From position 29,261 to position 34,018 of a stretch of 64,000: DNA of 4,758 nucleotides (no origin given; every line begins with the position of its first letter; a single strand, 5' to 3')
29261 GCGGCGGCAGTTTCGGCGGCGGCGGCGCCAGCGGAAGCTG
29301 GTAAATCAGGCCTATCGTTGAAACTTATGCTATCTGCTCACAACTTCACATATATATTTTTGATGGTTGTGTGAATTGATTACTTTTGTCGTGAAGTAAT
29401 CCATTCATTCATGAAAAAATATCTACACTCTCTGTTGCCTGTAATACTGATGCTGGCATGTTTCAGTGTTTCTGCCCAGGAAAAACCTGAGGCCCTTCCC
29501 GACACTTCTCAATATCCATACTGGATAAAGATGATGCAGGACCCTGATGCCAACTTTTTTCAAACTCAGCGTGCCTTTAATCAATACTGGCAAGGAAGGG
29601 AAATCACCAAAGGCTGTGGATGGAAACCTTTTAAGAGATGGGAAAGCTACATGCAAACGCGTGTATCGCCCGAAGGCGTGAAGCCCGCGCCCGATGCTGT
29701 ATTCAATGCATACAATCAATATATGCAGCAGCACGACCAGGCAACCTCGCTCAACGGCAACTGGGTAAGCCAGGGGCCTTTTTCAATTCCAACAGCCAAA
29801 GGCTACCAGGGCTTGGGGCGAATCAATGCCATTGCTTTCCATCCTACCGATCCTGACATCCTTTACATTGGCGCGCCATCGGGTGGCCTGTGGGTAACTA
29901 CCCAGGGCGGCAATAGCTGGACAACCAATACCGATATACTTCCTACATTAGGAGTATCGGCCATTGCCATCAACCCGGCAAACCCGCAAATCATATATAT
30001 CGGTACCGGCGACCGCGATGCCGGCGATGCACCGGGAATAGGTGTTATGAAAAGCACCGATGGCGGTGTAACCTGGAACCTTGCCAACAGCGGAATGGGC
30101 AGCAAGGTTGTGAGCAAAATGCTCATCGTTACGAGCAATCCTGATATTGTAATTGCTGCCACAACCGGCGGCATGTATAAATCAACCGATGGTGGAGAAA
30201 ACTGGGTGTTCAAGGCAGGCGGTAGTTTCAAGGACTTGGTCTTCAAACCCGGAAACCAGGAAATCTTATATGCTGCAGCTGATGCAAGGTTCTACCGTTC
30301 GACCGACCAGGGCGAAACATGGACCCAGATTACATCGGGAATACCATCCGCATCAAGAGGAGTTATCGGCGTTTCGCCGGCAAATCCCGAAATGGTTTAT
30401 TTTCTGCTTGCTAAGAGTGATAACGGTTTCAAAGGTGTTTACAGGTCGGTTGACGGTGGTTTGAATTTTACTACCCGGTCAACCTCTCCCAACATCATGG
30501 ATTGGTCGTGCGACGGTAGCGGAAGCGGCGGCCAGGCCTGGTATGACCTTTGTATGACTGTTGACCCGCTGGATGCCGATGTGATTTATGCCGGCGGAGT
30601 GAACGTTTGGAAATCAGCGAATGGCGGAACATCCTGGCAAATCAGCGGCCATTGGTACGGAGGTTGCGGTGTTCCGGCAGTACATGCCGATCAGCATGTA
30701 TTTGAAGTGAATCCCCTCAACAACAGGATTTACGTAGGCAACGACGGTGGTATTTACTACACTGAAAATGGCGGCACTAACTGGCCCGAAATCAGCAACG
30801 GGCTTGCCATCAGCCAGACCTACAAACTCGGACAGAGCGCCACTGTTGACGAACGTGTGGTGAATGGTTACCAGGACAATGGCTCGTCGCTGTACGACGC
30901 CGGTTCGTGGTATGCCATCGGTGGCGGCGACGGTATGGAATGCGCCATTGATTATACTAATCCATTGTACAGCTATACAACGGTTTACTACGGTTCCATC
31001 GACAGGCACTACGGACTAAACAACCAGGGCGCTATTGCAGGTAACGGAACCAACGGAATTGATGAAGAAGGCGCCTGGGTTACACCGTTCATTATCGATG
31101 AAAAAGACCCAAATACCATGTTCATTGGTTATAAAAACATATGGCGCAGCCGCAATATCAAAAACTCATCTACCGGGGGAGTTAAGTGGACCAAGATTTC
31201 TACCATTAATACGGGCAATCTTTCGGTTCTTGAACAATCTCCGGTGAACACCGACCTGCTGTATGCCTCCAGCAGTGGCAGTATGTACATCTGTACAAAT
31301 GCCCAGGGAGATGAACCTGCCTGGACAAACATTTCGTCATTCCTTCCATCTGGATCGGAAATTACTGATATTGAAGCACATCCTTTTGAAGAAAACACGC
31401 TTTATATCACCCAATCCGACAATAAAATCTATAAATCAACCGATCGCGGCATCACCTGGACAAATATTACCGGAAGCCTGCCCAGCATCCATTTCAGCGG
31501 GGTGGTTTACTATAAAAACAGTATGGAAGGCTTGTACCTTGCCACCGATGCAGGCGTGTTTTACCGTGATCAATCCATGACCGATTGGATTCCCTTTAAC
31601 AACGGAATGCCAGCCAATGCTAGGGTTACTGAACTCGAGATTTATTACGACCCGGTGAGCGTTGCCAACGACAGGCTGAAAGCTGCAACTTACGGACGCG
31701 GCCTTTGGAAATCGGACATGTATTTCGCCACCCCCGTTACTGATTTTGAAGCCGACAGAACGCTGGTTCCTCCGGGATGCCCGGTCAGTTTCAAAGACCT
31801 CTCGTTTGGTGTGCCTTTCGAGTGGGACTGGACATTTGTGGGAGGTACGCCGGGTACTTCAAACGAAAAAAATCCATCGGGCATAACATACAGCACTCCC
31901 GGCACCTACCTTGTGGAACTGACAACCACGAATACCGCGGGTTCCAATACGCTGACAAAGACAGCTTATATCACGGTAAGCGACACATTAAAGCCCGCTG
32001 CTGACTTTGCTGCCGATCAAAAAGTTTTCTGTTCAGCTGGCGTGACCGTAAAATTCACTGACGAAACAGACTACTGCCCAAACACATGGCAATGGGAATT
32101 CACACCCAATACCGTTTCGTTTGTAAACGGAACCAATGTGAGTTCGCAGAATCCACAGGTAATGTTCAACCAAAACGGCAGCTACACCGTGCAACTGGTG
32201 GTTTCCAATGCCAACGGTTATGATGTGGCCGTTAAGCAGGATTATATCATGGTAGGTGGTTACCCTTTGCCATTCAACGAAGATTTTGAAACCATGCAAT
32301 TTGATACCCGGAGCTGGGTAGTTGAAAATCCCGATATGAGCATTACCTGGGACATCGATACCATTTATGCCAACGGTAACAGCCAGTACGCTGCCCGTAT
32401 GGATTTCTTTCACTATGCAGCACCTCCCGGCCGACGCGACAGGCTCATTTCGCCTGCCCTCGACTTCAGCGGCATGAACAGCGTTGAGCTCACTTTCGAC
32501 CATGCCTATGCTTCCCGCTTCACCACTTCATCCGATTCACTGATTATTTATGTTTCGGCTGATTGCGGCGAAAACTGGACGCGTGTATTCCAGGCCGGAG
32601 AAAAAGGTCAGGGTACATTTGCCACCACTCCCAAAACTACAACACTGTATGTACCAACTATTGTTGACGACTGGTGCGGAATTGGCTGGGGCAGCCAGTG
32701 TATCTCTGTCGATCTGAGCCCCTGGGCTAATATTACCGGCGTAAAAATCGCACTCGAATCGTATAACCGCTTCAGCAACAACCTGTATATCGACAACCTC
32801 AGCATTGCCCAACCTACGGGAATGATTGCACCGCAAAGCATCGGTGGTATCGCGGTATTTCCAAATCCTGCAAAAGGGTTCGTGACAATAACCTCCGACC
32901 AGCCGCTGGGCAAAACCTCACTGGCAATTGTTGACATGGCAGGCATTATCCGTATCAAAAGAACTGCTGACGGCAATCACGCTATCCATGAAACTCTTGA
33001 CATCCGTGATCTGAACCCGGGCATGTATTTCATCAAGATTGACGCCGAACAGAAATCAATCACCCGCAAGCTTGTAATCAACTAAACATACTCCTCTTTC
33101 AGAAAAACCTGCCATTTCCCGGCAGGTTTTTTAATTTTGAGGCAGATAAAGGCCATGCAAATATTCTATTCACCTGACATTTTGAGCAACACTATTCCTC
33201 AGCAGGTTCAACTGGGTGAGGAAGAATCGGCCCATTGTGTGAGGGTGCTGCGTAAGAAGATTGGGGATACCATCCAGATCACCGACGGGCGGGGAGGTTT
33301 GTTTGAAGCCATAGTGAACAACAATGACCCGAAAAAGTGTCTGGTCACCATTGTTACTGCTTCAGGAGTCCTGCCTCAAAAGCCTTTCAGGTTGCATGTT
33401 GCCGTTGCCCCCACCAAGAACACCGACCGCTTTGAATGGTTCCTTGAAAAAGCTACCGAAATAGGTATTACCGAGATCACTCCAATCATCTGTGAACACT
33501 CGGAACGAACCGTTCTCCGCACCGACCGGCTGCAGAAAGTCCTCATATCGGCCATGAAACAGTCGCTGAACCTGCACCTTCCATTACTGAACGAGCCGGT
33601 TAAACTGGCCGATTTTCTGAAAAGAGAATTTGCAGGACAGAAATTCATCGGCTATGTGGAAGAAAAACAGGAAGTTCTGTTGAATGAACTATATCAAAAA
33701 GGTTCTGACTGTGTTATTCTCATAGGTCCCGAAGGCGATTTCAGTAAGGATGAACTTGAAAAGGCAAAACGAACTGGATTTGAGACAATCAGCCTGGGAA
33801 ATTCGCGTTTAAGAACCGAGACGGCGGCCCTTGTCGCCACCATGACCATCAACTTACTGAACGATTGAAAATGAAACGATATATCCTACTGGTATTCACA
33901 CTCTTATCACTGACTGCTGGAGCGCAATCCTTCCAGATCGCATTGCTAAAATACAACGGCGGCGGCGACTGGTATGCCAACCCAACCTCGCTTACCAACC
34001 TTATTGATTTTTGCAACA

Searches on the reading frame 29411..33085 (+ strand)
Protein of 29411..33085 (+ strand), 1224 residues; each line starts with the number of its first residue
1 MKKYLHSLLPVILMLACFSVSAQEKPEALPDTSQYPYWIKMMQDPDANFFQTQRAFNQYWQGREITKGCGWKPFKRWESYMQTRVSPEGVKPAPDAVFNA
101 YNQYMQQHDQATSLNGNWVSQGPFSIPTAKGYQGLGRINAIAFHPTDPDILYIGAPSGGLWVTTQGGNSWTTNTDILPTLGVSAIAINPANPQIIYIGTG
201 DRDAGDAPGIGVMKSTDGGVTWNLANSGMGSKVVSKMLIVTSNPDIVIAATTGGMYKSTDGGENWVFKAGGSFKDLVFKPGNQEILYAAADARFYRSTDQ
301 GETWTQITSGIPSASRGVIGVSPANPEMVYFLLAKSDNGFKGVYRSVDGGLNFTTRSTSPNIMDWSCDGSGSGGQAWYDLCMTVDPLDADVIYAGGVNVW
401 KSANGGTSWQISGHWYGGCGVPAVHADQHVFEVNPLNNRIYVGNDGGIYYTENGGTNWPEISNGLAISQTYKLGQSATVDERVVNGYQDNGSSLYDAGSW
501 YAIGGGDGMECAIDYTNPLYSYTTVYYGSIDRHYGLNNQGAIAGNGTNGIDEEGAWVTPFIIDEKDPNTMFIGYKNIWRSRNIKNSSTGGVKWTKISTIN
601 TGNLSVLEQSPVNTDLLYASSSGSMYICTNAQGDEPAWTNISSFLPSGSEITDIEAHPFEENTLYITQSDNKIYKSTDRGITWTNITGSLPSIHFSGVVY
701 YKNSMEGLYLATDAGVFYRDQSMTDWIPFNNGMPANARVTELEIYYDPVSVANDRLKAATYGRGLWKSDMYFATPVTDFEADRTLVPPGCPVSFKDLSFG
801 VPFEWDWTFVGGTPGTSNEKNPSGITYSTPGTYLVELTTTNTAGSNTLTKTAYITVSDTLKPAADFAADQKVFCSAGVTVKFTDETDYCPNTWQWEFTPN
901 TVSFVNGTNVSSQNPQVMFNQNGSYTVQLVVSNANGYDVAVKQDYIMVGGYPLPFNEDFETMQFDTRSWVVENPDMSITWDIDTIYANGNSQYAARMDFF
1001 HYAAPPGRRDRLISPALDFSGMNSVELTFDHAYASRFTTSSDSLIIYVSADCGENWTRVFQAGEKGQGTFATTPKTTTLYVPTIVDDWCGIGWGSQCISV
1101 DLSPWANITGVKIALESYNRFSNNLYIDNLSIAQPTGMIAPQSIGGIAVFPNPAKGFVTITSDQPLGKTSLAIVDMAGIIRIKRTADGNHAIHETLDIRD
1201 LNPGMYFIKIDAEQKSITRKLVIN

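Call 6: search_protein_families(library=pfam, proteins=[window:29411-33085:+], max_evalue=0.001)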
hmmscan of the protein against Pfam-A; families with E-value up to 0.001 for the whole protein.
window:29411-33085:+ (1224 aa): 8 families
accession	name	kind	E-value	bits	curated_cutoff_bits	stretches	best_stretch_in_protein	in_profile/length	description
PF15902.12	Sortilin-Vps10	-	3.1e-24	86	33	2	255-367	3-123/446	Sortilin, neurotensin receptor 3,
PF18911.6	PKD_4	-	1.4e-17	64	27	2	774-856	3-85/85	PKD domain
PF00801.26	PKD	-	2.5e-16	59.8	23.5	2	781-852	6-78/80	PKD domain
PF18962.6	Por_Secre_tail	-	1.1e-14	54.9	27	1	1149-1223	1-75/75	Secretion system C-terminal sorting domain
PF19755.4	DUF6242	-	3.1e-08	34.2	29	1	592-683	129-217/217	Domain of unknown function (DUF6242)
PF02012.26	BNR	-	2.5e-05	24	27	0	295-305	1-11/12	BNR/Asp-box repeat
PF15899.11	BNR_6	-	0.00013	22.1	27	0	673-686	1-14/14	BNR-Asp box repeat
PF18981.6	InlK_D3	-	0.00079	19.9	25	0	914-937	41-64/75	Internalin K domain (D3/D4)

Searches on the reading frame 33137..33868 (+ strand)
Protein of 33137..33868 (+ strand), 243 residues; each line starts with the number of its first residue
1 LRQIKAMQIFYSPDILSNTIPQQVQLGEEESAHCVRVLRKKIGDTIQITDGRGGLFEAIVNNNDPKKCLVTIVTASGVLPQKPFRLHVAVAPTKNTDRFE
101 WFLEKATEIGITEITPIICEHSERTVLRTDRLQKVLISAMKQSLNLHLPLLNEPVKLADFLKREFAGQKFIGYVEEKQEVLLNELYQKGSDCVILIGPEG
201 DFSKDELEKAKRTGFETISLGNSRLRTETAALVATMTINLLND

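Call 6: search_protein_families(library=pfam, proteins=[window:33137-33868:+], max_evalue=0.001)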
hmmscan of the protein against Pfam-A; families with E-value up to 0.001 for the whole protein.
window:33137-33868:+ (243 aa): 2 families
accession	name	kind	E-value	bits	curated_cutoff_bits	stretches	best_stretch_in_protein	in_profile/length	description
PF04452.19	Methyltrans_RNA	-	7e-42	143.2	23.9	1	81-238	2-164/165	RNA methyltransferase domain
PF20260.4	PUA_4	-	6.3e-11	42.6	23.9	1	27-72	2-47/48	RNA methyltransferase PUA domain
